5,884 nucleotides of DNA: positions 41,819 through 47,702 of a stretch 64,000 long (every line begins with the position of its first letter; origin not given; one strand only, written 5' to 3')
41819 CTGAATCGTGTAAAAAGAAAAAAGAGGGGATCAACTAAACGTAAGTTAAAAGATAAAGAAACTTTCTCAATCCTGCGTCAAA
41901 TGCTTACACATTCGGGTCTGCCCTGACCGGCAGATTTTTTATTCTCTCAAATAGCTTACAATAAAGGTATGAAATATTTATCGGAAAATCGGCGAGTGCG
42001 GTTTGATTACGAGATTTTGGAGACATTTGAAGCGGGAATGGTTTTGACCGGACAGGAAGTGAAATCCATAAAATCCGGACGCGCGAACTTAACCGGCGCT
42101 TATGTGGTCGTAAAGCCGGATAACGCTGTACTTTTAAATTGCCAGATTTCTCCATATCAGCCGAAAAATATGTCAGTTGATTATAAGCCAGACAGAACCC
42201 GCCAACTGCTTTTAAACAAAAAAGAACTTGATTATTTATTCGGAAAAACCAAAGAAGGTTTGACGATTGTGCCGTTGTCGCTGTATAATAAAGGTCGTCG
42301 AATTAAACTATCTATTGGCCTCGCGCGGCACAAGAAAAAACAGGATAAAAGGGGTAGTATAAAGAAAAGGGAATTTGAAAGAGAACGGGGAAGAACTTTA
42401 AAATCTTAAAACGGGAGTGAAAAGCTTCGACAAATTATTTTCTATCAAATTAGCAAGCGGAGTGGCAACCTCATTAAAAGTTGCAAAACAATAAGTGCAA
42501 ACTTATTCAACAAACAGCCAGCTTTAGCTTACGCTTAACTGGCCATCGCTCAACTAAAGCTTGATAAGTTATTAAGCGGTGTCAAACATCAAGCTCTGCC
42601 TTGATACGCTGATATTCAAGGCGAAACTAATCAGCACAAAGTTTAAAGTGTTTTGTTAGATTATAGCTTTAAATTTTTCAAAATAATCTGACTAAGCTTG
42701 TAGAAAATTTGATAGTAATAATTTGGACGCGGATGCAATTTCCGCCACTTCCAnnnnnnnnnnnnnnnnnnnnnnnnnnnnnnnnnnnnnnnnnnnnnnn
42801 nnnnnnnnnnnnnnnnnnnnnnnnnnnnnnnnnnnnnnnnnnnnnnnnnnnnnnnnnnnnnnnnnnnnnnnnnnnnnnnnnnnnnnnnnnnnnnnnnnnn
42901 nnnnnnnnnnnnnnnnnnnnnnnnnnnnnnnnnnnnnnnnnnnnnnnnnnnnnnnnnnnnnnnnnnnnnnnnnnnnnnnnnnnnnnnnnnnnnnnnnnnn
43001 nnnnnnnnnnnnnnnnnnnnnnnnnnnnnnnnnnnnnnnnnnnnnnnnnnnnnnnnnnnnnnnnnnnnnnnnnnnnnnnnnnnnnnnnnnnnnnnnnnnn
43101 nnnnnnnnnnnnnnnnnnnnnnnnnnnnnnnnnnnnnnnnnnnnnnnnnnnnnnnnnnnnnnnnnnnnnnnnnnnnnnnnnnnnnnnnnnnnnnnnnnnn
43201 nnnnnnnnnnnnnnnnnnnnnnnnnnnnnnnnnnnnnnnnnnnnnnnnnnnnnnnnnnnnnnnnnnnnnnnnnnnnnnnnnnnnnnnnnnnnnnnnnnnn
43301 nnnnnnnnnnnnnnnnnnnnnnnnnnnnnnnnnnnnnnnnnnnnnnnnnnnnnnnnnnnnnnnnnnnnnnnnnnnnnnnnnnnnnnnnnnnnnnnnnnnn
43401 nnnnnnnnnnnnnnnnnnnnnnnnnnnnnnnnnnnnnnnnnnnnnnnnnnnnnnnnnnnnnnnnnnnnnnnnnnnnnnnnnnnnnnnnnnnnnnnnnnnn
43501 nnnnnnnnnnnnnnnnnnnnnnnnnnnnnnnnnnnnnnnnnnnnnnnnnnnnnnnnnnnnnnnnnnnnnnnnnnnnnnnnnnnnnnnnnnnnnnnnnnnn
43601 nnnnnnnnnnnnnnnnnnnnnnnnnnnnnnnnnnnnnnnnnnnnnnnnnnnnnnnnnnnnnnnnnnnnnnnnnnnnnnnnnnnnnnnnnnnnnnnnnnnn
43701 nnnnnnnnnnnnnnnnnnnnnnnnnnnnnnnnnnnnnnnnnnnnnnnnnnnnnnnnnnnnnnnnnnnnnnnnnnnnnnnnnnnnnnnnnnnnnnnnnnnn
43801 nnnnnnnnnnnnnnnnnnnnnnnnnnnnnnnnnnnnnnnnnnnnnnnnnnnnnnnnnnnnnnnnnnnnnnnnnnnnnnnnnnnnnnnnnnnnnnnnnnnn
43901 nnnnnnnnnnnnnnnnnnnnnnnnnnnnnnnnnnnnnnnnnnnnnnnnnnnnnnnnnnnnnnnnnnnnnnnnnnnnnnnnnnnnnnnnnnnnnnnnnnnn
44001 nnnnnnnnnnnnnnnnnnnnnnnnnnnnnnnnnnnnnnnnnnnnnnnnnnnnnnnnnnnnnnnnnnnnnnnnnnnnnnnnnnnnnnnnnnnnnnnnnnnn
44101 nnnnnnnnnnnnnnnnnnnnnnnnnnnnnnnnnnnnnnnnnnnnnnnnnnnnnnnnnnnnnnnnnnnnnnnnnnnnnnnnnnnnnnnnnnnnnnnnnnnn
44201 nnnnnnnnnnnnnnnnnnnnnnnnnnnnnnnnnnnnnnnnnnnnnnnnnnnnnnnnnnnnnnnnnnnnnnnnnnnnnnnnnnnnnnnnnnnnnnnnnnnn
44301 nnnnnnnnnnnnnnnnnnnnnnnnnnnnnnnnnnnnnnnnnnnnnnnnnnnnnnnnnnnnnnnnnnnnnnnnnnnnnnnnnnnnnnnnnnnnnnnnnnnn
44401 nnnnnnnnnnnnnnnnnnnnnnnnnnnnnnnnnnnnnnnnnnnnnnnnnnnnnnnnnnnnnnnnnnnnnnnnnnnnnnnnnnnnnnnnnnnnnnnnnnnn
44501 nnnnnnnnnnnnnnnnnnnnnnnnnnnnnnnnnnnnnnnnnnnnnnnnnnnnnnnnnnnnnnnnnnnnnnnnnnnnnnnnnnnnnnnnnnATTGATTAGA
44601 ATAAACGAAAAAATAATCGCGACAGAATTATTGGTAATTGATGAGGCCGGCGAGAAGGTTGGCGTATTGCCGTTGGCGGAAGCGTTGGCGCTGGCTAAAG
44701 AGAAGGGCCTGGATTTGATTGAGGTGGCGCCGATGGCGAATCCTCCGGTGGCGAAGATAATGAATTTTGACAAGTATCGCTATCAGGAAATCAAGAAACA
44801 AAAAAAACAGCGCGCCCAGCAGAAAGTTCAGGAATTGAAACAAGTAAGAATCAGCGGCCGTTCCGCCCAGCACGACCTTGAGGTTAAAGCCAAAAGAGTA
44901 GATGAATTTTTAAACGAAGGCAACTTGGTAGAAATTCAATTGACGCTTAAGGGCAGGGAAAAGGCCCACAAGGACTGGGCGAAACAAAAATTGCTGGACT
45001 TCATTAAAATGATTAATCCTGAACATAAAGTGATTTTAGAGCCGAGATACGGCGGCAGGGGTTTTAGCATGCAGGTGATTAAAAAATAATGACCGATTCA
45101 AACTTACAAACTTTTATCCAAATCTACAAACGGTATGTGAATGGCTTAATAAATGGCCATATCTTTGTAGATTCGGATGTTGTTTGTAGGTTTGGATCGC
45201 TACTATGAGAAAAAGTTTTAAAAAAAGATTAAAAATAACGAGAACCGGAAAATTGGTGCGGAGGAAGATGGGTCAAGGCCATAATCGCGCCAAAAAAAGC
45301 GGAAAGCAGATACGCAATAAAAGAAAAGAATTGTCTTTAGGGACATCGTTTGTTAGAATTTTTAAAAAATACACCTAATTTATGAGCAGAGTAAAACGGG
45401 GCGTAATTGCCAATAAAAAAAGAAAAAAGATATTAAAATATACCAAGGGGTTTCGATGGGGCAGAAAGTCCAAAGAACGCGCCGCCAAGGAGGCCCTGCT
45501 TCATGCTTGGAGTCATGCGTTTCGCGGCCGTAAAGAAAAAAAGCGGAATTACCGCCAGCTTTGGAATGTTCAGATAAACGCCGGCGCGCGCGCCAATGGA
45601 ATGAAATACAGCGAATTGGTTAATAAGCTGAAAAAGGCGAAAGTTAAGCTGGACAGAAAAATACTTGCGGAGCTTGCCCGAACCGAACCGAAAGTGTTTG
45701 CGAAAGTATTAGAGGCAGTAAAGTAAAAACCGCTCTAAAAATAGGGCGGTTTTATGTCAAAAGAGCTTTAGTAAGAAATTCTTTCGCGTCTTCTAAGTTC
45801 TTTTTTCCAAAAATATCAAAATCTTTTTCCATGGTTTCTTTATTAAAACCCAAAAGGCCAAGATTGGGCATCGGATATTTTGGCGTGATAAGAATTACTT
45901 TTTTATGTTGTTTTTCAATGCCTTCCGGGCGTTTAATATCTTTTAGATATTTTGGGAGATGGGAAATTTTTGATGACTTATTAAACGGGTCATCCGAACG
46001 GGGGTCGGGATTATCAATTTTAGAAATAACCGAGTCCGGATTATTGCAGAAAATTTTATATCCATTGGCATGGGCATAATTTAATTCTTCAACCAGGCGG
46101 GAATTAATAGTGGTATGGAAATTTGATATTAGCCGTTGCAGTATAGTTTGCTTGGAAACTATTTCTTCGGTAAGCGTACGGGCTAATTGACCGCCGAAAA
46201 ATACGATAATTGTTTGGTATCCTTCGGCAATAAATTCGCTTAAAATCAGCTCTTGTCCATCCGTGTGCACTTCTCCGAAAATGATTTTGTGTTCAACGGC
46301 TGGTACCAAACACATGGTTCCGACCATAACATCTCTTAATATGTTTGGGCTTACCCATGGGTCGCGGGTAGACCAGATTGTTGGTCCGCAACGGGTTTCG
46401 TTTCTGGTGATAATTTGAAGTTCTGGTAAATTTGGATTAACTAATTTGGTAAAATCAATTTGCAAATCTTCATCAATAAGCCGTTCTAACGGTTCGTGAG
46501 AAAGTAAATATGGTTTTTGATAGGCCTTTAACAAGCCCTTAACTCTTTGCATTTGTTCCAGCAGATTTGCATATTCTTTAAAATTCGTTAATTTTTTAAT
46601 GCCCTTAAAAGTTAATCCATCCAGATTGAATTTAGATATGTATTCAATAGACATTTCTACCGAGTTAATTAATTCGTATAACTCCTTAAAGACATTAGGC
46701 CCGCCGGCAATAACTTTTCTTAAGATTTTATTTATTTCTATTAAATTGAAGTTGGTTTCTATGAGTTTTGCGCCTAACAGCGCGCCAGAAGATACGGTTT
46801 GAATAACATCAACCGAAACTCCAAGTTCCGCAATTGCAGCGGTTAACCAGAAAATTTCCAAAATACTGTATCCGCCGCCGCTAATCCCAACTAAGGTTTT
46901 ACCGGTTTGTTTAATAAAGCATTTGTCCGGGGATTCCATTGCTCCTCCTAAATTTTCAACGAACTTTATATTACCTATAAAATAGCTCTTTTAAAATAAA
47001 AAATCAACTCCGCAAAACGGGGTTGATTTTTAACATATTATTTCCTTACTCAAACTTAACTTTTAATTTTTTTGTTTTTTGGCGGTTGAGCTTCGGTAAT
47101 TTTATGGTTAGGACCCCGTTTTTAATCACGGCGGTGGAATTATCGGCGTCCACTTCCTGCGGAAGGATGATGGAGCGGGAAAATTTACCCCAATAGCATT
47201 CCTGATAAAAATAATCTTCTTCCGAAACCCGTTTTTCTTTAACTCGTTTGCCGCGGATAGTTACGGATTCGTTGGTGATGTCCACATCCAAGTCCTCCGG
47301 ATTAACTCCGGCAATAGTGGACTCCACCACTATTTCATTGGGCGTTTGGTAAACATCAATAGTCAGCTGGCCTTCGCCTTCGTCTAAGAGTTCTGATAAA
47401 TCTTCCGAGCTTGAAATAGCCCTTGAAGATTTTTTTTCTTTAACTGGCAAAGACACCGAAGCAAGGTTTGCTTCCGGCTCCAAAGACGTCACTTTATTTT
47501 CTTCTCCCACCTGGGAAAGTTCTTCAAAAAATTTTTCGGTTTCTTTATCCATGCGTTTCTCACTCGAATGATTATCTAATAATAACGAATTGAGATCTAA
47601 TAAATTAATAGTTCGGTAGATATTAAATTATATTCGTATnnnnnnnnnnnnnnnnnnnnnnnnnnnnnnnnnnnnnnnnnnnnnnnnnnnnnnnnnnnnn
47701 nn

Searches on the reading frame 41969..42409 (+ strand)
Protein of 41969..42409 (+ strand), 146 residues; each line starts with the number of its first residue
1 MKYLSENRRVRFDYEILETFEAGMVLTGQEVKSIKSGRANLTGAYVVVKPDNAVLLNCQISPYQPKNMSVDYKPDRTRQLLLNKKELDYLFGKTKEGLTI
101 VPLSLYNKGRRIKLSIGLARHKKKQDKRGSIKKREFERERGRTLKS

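Call 48: search_protein_families(library=pfam, proteins=[window:41969-42409:+], max_evalue=0.00001)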
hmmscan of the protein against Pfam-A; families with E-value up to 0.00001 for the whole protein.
window:41969-42409:+ (146 aa): 1 family
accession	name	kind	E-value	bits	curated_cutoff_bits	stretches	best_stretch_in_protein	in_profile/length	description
PF01668.23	SmpB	-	6.2e-48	162.8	27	1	5-145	2-142/143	SmpB protein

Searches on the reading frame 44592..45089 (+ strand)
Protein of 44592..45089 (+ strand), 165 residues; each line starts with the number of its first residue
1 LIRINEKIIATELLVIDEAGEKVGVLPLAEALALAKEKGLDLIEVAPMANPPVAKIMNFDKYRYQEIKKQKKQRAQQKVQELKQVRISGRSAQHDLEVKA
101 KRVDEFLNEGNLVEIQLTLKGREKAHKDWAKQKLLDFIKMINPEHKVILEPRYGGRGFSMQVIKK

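Call 67: search_protein_families(library=pfam, proteins=[window:44592-45089:+], max_evalue=0.0001)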
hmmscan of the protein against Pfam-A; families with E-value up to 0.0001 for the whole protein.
window:44592-45089:+ (165 aa): 2 families
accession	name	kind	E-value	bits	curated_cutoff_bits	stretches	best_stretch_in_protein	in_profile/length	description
PF05198.21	IF3_N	-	1.1e-27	96.4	26.9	1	4-73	1-70/70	Translation initiation factor IF-3, N-terminal domain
PF00707.27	IF3_C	-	4.4e-16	59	34.8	1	81-163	2-84/86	Translation initiation factor IF-3, C-terminal domain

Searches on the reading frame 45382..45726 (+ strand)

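Call 67: search_protein_families(library=pfam, proteins=[window:45382-45726:+], max_evalue=0.0001)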
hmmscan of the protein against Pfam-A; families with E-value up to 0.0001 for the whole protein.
window:45382-45726:+ (114 aa): 1 family
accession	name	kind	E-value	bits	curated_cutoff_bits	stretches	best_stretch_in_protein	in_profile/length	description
PF00453.23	Ribosomal_L20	-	1e-34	119.3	30.8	1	3-108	1-106/107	Ribosomal protein L20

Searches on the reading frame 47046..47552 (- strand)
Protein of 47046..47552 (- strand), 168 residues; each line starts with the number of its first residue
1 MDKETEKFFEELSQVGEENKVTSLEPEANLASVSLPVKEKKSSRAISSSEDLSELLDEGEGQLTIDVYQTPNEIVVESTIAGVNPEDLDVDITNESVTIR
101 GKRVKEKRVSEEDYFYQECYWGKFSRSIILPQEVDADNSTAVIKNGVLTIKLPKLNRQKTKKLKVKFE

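Call 67: search_protein_families(library=pfam, proteins=[window:47046-47552:-], max_evalue=0.0001)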
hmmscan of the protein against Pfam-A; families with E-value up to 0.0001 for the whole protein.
window:47046-47552:- (168 aa): 2 families
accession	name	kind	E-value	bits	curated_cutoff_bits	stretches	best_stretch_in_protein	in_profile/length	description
PF00011.27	HSP20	-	7.8e-20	71.3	20.8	1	67-162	2-95/102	Hsp20/alpha crystallin family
PF04969.22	CS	-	1.8e-06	29.3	21.3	1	65-154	3-78/78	CS domain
